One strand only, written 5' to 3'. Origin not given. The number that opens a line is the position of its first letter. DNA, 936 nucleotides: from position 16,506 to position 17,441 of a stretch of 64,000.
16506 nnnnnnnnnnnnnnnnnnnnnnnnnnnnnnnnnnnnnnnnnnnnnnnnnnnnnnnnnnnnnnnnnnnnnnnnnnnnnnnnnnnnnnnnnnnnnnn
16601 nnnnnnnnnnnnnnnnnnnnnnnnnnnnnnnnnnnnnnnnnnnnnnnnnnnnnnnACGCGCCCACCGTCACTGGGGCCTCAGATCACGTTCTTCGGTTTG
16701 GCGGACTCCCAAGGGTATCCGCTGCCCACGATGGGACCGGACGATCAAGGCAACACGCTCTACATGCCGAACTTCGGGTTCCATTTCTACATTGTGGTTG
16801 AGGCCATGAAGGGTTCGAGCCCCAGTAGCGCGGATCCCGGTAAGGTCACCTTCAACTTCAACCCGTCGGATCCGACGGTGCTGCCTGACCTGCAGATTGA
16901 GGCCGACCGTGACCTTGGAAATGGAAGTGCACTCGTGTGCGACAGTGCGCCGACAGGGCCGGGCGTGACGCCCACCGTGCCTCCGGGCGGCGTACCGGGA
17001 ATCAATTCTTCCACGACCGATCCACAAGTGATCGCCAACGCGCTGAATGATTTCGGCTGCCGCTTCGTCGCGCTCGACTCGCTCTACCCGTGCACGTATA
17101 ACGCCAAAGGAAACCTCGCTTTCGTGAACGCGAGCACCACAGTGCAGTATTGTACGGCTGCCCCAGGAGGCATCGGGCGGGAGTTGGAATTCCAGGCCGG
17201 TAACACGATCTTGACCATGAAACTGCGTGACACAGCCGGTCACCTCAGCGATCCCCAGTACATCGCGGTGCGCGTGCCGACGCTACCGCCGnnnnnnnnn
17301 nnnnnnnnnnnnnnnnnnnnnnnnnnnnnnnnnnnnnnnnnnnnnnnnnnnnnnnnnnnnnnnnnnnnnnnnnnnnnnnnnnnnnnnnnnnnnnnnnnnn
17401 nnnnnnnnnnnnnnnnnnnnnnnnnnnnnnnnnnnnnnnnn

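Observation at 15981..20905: Two convergent secreted PT-repeat proteins with dockerin-like Ca-binding modules flanking a small secreted protein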

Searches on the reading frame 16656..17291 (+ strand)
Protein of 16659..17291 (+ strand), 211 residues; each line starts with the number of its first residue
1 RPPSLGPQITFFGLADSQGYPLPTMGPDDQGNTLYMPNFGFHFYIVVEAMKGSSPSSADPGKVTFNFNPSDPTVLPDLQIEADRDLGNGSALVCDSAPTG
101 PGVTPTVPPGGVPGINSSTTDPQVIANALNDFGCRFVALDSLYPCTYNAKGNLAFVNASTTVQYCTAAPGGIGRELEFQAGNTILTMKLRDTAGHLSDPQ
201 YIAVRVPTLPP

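Call 10: search_solved_structures(query=window:16659-17291:+, max_evalue=10)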
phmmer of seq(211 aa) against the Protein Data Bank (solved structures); distinct sequences matched with E-value up to 10: 0.

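Call 12: find_homologous_proteins(query=window:16659-17291:+, max_evalue=0.001)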
Query seq(211 aa) (211 aa): 209 proteins with E <= 0.001 among 419 candidates; the best 120 are listed.
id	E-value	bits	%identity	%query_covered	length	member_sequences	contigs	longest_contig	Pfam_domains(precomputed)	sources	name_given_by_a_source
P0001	9.9e-78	279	69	89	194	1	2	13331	-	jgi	jgi:hypothetical protein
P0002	3.4e-55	205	55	98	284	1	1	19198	-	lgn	-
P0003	3.1e-49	186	51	96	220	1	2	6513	-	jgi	jgi:hypothetical protein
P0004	4.2e-49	185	55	97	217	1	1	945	-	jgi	-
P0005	1.5e-48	183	53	96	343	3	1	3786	-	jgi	-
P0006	1.3e-44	170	50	97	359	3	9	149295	-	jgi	-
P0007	2.8e-44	169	48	97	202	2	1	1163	-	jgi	-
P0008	2.9e-44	169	47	96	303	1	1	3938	-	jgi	-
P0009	3.4e-44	169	49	96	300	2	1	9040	-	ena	-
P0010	4.3e-44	169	49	96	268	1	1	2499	-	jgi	jgi:hypothetical protein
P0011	7.6e-44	168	50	98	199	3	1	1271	-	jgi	jgi:hypothetical protein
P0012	1.4e-43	167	47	98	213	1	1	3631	-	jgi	jgi:hypothetical protein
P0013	4.7e-43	165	48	96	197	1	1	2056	-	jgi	jgi:hypothetical protein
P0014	5.4e-43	165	49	96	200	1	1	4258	-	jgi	jgi:hypothetical protein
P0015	1.3e-41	161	48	98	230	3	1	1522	-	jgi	jgi:hypothetical protein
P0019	1.4e-39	154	47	96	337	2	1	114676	-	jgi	jgi:hypothetical protein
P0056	8.1e-32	129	46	86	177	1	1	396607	-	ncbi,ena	-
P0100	6.3e-25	106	42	97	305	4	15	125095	-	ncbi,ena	-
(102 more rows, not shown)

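Call 15: find_related_loci(query=window:16659-17291:+, collection=genome_contigs, flank=6000)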
Query seq(211 aa) (211 aa) in genome_contigs; peptide patterns used: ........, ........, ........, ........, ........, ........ (x = any residue, [..] = any of these).
113 stretches matched a pattern; 5 encode a relative of the query (tblastn E <= 1e-3); 5 distinct loci.
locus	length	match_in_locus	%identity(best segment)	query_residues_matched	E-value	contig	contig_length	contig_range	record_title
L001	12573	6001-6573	46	6-207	7e-41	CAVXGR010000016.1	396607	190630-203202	MAG: uncultured delta proteobacterium isolate MFD02416.bin.1.411 genome assembly, contig: contig_53283, whole genome sho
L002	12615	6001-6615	42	1-206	2e-36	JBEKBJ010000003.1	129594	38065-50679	MAG: Candidatus Binatia bacterium isolate SPRUCE 133 SPRUCE_133_3, whole genome shotgun sequence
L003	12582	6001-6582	39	8-206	2e-32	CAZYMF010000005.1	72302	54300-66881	MAG TPA_asm: uncultured Candidatus Binatia bacterium isolate SRP214966_co3_99 genome assembly, contig: NODE_183_length_7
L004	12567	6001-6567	37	2-206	2e-31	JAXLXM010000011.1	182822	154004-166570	MAG: Candidatus Binatia bacterium isolate STL-DESB1 C1.37.fa-11, whole genome shotgun sequence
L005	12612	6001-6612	31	6-211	7e-15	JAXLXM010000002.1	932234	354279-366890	MAG: Candidatus Binatia bacterium isolate STL-DESB1 C1.37.fa-2, whole genome shotgun sequence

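Call 33: predict_structure(alignment_id=A1)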
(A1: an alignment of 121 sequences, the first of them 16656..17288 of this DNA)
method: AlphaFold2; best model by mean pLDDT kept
length: 211 residues; sequences in the alignment: 121
mean_pLDDT: 94.7   pTM: 0.90
mean pLDDT of the five models: 94.7, 94.5, 94.3, 94.0, 93.8
residues with pLDDT >= 90: 185; 70-90: 19; 50-70: 7; < 50: 0
segments of 3 or more residues with pLDDT < 50: none
pLDDT, mean of each block of 10 residues (from residue 1): 89 98 98 98 98 92 98 98 98 81 73 96 98 97 97 98 96 95 98 97 97 77
secondary structure, 60 per line:
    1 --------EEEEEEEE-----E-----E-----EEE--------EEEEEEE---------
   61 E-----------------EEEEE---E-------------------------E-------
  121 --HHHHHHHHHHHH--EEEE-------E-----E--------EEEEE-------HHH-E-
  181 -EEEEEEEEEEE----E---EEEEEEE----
elements in order: E9-16 E34-36 E45-51 E79-83 H123-134 E137-140 E163-167 E182-192 E201-207

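Call 37: fold_search(model_id=the predicted structure, library=pdb)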
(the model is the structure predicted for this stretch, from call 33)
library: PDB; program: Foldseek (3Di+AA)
matches with E <= 10: 1385; with E <= 0.001: 0
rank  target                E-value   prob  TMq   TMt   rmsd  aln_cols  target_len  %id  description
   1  8k2f                  2.1e-03  0.60  0.25  0.13  17.3       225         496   13  Crystal structure of Group 1 oligosaccharide-releasing beta-N-acetylgalactosaminidase NgaCa from Cohnella abietis, apo 1 (released 2024-04-24)
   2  8k2g_A                3.9e-03  0.41  0.23  0.12  17.8       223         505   14  Crystal structure of Group 1 Oligosaccharide-releasing beta-N-acetylgalactosaminidase NgaCa from Cohnella abietis, apo (released 2024-04-24)
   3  3q06_A                5.8e-03  0.69  0.28  0.26  12.6       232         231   13  An induced fit mechanism regulates p53 DNA binding kinetics to confer sequence specificity (released 2011-05-11)
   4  4mzi                  6.9e-03  0.72  0.29  0.31  13.2       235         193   14  Crystal structure of a human mutant p53 (released 2014-01-15)
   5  8xcb_A                6.9e-03  0.72  0.29  0.31  11.9       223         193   12  Cocrystal structure of p53 in complex of B20 (released 2025-06-11)
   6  4qo1_B                6.9e-03  0.60  0.26  0.27  13.2       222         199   13  p53 DNA binding domain in complex with Nb139 (released 2014-10-29)
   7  8xcb_C                7.7e-03  0.72  0.29  0.30  12.6       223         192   12  Cocrystal structure of p53 in complex of B20 (released 2025-06-11)
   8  8dc7                  8.2e-03  0.63  0.26  0.27  11.0       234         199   12  Crystal structure of p53 Y220C covalently bound to indole KG10 (released 2022-10-12)
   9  8j8n_C                8.7e-03  0.72  0.29  0.31  12.6       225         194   11  Structure of p53 DNA-binding domain and ZNF568 KRAB domain complex (released 2024-05-15)
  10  8j8n_A                8.7e-03  0.72  0.29  0.31  12.6       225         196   11  Structure of p53 DNA-binding domain and ZNF568 KRAB domain complex (released 2024-05-15)
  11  6lhd_B                8.7e-03  0.72  0.30  0.22  13.1       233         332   12  Crystal structure of p53/BCL-xL fusion complex (released 2021-03-31)
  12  2ahi_A                8.7e-03  0.66  0.28  0.30  12.8       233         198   10  Structural Basis of DNA Recognition by p53 Tetramers (complex III) (released 2006-07-11)
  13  6ggb_A                9.2e-03  0.63  0.27  0.28  11.9       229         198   13  p53 cancer mutant Y220C in complex with small-molecule stabilizer PK9318 (released 2019-05-22)
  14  2ata_D                9.2e-03  0.54  0.26  0.27  13.3       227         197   12  Structural Basis of DNA Recognition by p53 Tetramers (complex II) (released 2006-07-11)
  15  7b47_C                9.7e-03  0.63  0.27  0.29  12.1       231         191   13  Structural basis of reactivation of oncogenic p53 mutants by a small molecule: methylene quinuclidinone (MQ). Human p5 (released 2021-12-08)
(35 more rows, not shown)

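Call 47: find_encoding_contigs(protein=P0100, flank=10000, max_places=2)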
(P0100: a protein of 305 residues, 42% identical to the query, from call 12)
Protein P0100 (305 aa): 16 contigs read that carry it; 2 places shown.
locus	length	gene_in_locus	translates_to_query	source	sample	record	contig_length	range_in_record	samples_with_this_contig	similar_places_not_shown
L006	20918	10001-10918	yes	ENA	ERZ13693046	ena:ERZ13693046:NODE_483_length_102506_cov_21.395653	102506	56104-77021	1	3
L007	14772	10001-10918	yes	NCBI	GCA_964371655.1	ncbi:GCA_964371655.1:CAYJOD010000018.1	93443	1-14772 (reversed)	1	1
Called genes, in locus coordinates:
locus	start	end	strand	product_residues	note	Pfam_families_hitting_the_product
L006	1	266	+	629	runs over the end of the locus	PF00664:ABC_membrane, PF00005:ABC_tran, PF02463:SMC_N (faint)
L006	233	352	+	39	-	-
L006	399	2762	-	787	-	-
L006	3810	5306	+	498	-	PF00881:Nitroreductase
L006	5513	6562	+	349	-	PF01575:MaoC_dehydratas (faint), PF13452:FAS1_DH_region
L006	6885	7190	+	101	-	-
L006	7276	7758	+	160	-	PF09721:Exosortase_EpsH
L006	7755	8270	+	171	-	-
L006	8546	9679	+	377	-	PF00561:Abhydrolase_1, PF12146:Hydrolase_4, PF12697:Abhydrolase_6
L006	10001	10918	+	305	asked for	-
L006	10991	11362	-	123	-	PF01850:PIN (weak)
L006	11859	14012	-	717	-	PF02629:CoA_binding, PF13380:CoA_binding_2, PF13607:Succ_CoA_lig, PF19045:Ligase_CoA_2 (weak), PF13549:ATP-grasp_5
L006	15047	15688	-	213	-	-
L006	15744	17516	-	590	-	PF01336:tRNA_anti-codon, PF00152:tRNA-synt_2, PF02938:GAD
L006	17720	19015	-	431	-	PF13393:tRNA-synt_His, PF00587:tRNA-synt_2b, PF13393:tRNA-synt_His, PF03129:HGTP_anticodon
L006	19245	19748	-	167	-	-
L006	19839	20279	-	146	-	-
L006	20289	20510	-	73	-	-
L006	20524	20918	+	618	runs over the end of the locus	-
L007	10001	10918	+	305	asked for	-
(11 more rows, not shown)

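Call 58: find_encoding_contigs(protein=P0056, flank=10000, max_places=1)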
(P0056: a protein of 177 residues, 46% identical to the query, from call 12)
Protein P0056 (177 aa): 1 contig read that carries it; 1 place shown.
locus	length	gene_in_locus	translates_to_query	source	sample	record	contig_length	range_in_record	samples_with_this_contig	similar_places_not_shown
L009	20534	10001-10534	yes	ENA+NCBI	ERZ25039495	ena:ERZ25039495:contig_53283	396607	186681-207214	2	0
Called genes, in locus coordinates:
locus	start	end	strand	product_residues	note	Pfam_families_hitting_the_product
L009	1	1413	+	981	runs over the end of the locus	-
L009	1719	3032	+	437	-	-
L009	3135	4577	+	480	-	-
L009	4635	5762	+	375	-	-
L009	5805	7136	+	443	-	-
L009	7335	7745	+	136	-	PF00072:Response_reg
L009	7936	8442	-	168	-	-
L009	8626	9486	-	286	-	-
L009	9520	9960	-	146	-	-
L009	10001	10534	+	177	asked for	-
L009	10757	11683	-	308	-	-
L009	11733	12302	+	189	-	-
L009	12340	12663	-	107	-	-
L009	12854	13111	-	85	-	PF12844:HTH_19 (weak), PF13560:HTH_31, PF20432:Xre-like-HTH (weak), PF13443:HTH_26 (weak), PF01381:HTH_3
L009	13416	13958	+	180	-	PF06803:DUF1232 (weak)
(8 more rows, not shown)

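Call 59: find_encoding_contigs(protein=P0006, flank=10000, max_places=1)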
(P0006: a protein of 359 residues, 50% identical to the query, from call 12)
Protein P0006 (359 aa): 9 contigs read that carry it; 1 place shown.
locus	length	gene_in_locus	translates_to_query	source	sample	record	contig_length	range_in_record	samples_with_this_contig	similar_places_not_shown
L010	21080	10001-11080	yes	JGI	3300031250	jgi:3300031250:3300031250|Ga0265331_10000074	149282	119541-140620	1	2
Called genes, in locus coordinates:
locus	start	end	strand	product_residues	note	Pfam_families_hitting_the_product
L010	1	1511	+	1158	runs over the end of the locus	PF00580:UvrD-helicase, PF13245:AAA_19, PF00580:UvrD-helicase (weak), PF13361:UvrD_C, PF13538:UvrD_C_2 (faint), PF12705:PDDEXK_1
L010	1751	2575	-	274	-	PF00413:Peptidase_M10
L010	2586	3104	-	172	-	-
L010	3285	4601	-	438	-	-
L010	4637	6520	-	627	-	PF00656:Peptidase_C14, PF13474:SnoaL_3 (weak)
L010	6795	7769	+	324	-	PF08281:Sigma70_r4_2 (faint)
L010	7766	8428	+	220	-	PF06347:SH3_4, PF08239:SH3_3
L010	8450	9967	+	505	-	PF04151:PPC (weak)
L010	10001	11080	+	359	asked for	-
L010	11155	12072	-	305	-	PF00561:Abhydrolase_1, PF12146:Hydrolase_4 (weak), PF12697:Abhydrolase_6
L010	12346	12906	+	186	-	PF00160:Pro_isomerase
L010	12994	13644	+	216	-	PF00702:Hydrolase, PF13419:HAD_2, PF13242:Hydrolase_like (weak)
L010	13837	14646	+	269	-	PF00459:Inositol_P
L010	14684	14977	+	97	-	-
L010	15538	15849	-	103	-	-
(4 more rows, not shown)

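Call 60: find_encoding_contigs(protein=P0019, flank=10000, max_places=1)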
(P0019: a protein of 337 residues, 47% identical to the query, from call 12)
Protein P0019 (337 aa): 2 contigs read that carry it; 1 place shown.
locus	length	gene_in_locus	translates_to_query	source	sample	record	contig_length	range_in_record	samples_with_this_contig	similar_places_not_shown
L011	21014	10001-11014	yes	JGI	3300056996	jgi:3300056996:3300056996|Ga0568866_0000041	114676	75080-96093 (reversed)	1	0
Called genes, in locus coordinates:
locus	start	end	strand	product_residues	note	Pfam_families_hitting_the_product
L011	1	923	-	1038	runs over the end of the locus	PF00873:ACR_tran, PF03176:MMPL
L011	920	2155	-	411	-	PF25917:BSH_RND, PF25973:BSH_CzcB (faint), PF25876:HH_MFP_RND, PF25944:Beta-barrel_RND, PF25967:RND-MFP_C, PF25989:YknX_C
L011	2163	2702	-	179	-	PF12802:MarR_2, PF01047:MarR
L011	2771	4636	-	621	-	-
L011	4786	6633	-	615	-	-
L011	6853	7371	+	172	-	-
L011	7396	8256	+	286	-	PF00892:EamA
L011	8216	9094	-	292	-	PF00413:Peptidase_M10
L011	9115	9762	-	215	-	-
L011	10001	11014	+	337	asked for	-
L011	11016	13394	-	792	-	-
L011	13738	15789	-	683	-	PF03190:Thioredox_DsbH, PF13098:Thioredoxin_2 (weak), PF13899:Thioredoxin_7, PF07221:GlcNAc_2-epim (faint)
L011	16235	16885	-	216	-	-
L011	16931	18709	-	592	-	PF01336:tRNA_anti-codon, PF00152:tRNA-synt_2, PF02938:GAD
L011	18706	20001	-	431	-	PF13393:tRNA-synt_His, PF00587:tRNA-synt_2b, PF03129:HGTP_anticodon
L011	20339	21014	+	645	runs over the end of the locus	-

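Call 61: search_solved_structures(query=A1, max_evalue=10)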
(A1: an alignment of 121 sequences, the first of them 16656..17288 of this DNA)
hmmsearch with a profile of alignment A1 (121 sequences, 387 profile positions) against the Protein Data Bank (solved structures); distinct sequences matched with E-value up to 10: 3.
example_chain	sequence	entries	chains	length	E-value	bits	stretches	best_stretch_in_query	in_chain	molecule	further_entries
8x8h_A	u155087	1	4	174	0.17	14.3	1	74-121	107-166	Pectate disaccharide-lyase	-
6e5f_A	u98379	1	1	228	0.53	12.7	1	78-180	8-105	Lipid binding protein LpqN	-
6e5d_A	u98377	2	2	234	0.55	12.6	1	78-180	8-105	Lipid binding protein LpqN | Probable conserved lipoprotein LpqN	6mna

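Call 77: search_protein_families(library=pfam, alignment_id=A1, max_evalue=0.01)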
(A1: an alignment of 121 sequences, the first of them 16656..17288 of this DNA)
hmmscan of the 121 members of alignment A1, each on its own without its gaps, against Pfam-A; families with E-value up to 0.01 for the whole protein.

A. member 1, window:16656-17288:+ (211 aa): 0 families

B. families by the number of members that match (of 121 scanned): 4 families
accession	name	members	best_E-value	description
PF00036.39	EF-hand_1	8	6.1e-05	EF hand domain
PF00404.24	Dockerin_1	3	0.00012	Dockerin type I domain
PF13202.12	EF-hand_5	3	0.00032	EF hand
PF13405.12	EF-hand_6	2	0.0011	EF-hand domain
